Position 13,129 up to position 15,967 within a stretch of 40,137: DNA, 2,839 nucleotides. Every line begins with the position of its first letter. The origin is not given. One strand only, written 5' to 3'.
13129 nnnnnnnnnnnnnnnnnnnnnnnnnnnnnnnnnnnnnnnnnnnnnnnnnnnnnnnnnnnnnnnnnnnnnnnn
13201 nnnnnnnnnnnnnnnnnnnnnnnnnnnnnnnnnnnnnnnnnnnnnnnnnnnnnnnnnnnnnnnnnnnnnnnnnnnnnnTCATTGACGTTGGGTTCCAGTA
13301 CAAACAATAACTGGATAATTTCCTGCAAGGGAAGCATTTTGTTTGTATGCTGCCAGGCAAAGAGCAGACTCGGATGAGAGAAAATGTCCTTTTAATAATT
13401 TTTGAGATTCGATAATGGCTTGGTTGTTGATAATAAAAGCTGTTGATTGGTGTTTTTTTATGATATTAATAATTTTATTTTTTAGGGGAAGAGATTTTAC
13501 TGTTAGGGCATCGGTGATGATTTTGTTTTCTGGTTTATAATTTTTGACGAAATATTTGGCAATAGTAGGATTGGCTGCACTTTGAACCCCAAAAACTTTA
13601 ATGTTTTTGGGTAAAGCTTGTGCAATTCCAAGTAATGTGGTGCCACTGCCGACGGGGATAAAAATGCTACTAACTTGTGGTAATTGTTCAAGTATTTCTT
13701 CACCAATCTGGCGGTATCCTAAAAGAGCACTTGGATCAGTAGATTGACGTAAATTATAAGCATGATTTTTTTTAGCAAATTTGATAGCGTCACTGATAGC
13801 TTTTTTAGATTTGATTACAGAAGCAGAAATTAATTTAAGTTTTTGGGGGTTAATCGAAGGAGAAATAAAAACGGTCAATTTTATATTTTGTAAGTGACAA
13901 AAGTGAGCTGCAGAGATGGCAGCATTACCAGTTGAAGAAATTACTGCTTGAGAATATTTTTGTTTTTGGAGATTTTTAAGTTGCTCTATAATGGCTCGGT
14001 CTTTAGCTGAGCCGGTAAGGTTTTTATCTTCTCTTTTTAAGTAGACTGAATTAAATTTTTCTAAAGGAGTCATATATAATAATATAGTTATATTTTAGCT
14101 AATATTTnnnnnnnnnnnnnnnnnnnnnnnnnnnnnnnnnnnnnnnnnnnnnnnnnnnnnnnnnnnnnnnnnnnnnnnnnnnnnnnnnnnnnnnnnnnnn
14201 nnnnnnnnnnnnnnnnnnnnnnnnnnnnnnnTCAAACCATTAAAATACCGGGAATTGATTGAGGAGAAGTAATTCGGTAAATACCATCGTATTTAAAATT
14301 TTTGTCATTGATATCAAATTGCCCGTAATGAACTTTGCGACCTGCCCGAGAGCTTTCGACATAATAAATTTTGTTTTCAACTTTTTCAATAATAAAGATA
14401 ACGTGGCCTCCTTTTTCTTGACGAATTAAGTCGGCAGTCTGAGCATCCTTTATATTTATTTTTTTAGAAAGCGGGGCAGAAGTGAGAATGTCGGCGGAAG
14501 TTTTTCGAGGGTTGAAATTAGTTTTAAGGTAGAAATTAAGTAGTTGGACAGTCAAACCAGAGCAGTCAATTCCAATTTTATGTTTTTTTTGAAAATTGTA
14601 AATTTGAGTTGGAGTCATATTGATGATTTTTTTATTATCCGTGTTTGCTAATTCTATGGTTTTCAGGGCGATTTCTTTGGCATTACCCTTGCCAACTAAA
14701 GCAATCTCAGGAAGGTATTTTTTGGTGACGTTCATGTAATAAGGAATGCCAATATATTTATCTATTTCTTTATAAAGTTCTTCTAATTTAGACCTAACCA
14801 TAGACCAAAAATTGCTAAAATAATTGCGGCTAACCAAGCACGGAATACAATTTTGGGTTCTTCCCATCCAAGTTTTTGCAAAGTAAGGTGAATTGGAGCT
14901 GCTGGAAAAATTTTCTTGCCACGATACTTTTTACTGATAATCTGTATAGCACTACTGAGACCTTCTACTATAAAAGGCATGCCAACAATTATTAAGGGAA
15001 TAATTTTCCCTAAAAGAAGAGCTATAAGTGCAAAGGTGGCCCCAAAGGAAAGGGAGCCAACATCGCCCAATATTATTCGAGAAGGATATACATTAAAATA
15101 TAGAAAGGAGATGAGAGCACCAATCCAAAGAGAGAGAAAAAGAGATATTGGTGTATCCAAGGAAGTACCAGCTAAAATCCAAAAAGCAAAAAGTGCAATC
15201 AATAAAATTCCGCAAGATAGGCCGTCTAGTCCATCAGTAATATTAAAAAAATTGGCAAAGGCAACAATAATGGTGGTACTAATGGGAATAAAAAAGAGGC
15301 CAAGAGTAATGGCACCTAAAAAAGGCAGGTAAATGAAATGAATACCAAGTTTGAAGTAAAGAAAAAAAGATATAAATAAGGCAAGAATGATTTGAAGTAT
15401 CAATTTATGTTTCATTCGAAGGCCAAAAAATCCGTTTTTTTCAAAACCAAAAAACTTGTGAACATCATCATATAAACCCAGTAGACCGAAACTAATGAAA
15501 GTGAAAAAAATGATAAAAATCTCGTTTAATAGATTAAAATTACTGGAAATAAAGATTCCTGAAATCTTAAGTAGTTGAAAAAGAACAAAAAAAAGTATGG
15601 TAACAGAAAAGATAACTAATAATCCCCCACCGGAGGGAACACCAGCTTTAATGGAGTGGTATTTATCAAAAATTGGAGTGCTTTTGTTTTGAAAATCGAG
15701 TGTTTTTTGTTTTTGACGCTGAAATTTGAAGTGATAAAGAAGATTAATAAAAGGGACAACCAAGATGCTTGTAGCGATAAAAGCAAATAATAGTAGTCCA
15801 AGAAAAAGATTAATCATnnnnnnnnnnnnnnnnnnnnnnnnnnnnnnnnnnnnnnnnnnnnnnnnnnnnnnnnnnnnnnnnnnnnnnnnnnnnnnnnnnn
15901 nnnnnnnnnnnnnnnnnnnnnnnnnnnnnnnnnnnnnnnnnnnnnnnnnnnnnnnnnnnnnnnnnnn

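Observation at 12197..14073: PLP fold-type-II enzyme and ATP-grasp ligase chained to ftsW in the slot where murD normally sits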

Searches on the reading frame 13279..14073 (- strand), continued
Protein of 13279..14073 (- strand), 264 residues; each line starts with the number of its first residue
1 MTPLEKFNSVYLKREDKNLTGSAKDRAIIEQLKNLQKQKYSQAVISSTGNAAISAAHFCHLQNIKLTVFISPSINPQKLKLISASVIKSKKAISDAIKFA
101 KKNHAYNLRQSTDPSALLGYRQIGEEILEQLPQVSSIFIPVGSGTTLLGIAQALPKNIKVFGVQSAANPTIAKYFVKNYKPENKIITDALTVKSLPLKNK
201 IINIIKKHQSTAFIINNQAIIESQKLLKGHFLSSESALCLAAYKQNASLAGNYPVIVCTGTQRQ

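Call 42: search_solved_structures(query=A2, max_evalue=0.00001, show_alignments=4)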
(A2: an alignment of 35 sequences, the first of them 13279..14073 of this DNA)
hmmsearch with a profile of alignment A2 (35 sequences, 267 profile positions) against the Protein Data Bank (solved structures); distinct sequences matched with E-value up to 0.00001: 49.
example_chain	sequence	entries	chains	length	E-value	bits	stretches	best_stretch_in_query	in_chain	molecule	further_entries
8y1j_A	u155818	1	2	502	3.6e-15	59.2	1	8-265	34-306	L-threonine dehydratase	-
5xem_A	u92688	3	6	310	4.9e-15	58.8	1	1-175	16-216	Cysteine synthase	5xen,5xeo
6lut_A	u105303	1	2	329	6e-15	58.5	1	9-264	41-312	Probable serine racemase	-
3iau_A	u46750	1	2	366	8.5e-15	58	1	9-256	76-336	Threonine deaminase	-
6cgq_A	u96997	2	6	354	8.1e-14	54.8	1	9-264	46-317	Threonine synthase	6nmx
2gn0_A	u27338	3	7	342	6.5e-13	51.8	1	9-255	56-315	Threonine dehydratase catabolic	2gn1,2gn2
2d1f_A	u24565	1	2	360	1.1e-11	47.8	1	10-263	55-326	Threonine synthase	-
1o58_A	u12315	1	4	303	2.6e-11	46.6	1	2-172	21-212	O-acetylserine sulfhydrylase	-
3hmk_A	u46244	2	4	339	3.2e-11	46.3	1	9-191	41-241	Serine racemase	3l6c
5cvc_A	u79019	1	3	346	3.8e-11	46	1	9-246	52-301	Serine racemase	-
4h27_A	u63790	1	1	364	5.2e-11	45.6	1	9-248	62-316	L-serine dehydratase/L-threonine deaminase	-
8zkv_A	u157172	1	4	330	5.5e-11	45.5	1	6-256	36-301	L-threonine dehydratase biosynthetic IlvA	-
43cq_A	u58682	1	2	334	5.8e-11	45.4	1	6-256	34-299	L-threonine dehydratase biosynthetic IlvA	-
1p5j_A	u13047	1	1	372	6.8e-11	45.2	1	9-248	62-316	L-serine dehydratase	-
5ybw_A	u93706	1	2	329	6.9e-11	45.2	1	9-264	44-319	Aspartate racemase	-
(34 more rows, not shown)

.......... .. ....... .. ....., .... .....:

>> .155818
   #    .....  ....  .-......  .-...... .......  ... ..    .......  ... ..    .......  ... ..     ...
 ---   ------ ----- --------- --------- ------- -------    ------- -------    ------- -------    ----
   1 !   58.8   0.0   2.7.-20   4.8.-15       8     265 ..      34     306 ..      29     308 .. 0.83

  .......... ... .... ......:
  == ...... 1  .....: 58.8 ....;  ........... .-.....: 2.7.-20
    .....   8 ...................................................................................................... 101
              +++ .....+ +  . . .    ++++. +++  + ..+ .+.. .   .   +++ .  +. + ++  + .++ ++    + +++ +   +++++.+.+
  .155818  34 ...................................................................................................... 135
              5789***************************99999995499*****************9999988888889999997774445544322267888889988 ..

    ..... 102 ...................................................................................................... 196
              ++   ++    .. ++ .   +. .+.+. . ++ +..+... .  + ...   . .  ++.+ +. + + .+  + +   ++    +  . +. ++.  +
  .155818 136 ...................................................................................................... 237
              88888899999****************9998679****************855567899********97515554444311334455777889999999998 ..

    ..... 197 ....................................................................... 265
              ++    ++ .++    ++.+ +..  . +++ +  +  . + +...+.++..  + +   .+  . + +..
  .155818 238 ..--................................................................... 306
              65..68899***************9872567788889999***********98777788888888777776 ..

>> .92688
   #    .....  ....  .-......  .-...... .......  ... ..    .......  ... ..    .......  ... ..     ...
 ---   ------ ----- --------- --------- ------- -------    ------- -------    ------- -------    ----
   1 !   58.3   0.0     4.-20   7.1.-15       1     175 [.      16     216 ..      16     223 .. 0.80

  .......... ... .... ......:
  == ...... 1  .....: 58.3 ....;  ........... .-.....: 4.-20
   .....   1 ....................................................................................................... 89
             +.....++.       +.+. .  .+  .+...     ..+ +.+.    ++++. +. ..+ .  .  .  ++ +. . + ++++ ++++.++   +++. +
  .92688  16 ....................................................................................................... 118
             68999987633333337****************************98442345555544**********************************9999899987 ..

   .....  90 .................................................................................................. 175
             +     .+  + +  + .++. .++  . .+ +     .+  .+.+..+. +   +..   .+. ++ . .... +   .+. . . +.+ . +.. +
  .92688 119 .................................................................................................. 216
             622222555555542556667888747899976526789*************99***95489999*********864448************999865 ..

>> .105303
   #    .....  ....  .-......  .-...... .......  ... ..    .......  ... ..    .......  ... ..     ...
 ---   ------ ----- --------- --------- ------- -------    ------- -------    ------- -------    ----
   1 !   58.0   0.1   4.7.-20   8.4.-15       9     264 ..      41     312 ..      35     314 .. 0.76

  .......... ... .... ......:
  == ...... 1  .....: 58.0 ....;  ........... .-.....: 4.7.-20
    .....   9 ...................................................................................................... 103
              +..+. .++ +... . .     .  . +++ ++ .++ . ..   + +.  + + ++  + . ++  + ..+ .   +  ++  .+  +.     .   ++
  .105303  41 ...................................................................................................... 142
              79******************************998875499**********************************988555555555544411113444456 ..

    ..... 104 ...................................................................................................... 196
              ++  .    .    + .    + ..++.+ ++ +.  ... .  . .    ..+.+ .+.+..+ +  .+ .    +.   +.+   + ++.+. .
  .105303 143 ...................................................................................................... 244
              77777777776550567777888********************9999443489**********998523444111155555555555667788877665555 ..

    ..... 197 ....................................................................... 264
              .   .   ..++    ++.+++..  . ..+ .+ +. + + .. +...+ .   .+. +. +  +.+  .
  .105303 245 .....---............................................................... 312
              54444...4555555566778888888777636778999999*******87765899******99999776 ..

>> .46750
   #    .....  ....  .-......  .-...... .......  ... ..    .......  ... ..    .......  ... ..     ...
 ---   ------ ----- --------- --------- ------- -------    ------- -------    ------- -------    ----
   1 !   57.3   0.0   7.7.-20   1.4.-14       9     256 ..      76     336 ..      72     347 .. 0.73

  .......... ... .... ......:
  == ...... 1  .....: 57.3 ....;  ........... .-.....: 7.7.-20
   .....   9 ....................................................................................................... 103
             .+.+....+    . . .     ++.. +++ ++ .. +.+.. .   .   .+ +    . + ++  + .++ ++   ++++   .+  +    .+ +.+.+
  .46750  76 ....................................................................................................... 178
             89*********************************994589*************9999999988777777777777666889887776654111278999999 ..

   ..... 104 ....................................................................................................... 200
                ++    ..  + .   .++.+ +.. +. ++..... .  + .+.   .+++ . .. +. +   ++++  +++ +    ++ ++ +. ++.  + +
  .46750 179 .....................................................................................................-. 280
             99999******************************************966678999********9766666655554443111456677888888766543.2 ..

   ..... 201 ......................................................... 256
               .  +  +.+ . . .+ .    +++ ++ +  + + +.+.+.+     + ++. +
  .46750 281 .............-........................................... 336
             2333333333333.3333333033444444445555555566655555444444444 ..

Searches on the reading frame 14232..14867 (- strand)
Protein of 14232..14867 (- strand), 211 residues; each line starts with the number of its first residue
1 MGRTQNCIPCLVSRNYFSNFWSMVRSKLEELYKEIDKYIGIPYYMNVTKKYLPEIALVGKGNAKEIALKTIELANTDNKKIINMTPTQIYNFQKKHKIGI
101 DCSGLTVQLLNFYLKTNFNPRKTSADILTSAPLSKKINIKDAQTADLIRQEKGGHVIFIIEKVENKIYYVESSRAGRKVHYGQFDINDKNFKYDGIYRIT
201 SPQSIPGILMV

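Call 5: search_protein_families(library=pfam, proteins=[window:14232-14867:-], max_evalue=0.01)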
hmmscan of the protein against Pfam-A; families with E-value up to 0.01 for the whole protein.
window:14232-14867:- (211 aa): 0 families

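Call 6: search_protein_families(library=ncbifam, proteins=[window:14232-14867:-], max_evalue=0.01)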
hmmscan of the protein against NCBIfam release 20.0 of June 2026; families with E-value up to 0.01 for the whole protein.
window:14232-14867:- (211 aa): 0 families

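Call 50: search_solved_structures(query=A3, max_evalue=10, show_alignments=3)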
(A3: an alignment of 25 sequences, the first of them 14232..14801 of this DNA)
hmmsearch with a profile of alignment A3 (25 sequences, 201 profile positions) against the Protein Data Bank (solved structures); distinct sequences matched with E-value up to 10: 3.
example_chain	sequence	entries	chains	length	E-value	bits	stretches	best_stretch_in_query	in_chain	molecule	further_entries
3g98_A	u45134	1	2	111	0.27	14.1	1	139-174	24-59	Alanyl-tRNA synthetase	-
5im5_P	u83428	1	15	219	1.4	11.8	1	24-70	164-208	Designed Keto-hydroxyglutarate-aldolase/keto-deoxy-phosphogluconate aldolase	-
4e38_A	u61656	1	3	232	2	11.2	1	24-70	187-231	Keto-hydroxyglutarate-aldolase/keto-deoxy-phosphogluconate aldolase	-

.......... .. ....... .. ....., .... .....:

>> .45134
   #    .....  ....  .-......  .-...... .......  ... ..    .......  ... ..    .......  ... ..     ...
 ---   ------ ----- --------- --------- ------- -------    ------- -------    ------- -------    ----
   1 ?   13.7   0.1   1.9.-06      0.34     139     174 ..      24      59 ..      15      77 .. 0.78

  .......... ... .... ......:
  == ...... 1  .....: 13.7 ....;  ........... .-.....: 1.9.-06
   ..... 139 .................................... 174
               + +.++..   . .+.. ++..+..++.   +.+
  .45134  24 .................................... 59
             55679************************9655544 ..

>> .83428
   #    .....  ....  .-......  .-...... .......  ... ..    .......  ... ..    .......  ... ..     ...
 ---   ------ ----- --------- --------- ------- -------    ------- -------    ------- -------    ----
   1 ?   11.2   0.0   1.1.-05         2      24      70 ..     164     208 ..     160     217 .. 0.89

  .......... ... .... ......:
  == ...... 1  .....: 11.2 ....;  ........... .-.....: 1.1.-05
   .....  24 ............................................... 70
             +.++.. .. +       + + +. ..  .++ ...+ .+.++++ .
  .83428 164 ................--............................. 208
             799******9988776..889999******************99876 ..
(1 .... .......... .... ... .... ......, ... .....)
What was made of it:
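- On NlpC/P60 peptidases: The profile search against PDB sequences found nothing (call 50).
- Tried and rejected: A profile of the P60-like family against PDB sequences gave no significant hit (call 50).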

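Call 51: search_protein_families(library=pfam, alignment_id=A3, max_evalue=1)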
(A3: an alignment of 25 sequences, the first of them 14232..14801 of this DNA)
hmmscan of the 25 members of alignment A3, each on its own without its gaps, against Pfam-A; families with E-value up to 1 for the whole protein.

A. member 1, window:14232-14801:- (189 aa): 1 family
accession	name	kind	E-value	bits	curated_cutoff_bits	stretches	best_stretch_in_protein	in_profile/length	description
PF00877.26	NLPC_P60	-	0.014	15.8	23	1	67-135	3-69/105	NlpC/P60 family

B. families by the number of members that match (of 25 scanned): 8 families
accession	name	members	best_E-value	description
PF00877.26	NLPC_P60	23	8.6e-06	NlpC/P60 family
PF13167.11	GTP-bdg_N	2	0.039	GTP-binding GTPase N-terminal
PF04704.19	Zfx_Zfy_act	1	0.03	Zfx/Zfy transcription activation region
PF15686.10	LYRIC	1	0.031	Lysine-rich CEACAM1 co-isolated protein family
PF14133.12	DUF4300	1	0.063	Domain of unknown function (DUF4300)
PF20380.3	DUF6675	1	0.076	Family of unknown function (DUF6675)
PF15492.12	Nbas_N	1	0.2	Neuroblastoma-amplified sequence, N terminal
PF02413.22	Caudo_TAP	1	0.25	Caudovirales tail fibre assembly protein, lambda gpK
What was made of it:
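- On NlpC/P60 peptidases: Of 25 members, 23 hit weakly, with a best E of 8.6e-6 (call 51).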

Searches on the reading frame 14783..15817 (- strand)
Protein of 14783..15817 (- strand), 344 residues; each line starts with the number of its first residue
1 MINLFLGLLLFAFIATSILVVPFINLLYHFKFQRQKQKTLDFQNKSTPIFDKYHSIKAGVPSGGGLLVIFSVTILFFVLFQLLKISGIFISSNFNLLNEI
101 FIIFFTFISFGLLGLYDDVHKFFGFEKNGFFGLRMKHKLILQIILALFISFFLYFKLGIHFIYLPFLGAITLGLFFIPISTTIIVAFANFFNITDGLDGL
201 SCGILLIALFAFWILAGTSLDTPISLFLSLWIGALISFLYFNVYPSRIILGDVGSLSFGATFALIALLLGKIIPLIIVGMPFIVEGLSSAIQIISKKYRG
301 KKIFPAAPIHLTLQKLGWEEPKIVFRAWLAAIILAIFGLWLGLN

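Call 5: search_protein_families(library=pfam, proteins=[window:14783-15817:-], max_evalue=0.01)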
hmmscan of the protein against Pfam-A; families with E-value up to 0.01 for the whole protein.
window:14783-15817:- (344 aa): 1 family
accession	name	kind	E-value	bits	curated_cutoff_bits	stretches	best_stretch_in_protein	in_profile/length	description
PF00953.26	Glycos_transf_4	-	5e-27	95.3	27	1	101-269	2-159/160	Glycosyl transferase family 4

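Call 6: search_protein_families(library=ncbifam, proteins=[window:14783-15817:-], max_evalue=0.01)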
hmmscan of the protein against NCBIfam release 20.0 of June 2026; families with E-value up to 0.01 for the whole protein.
window:14783-15817:- (344 aa): 3 families
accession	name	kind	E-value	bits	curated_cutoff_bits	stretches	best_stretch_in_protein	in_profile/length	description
TIGR00445.1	mraY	equivalog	4.7e-50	170.9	192.05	1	51-339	26-315/321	phospho-N-acetylmuramoyl-pentapeptide-transferase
NF053644.1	MraY_archaea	equivalog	2.6e-26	92.8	450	1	137-339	152-340/340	pseudomurein biosynthesis MraY family phospho-N-acetylmuramoyl-pentapeptide-transferase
TIGR02380.1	ECA_wecA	exception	0.0045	16.2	326.05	0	131-340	87-307/346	UDP-N-acetylglucosamine--undecaprenyl-phosphate N-acetylglucosaminephosphotransferase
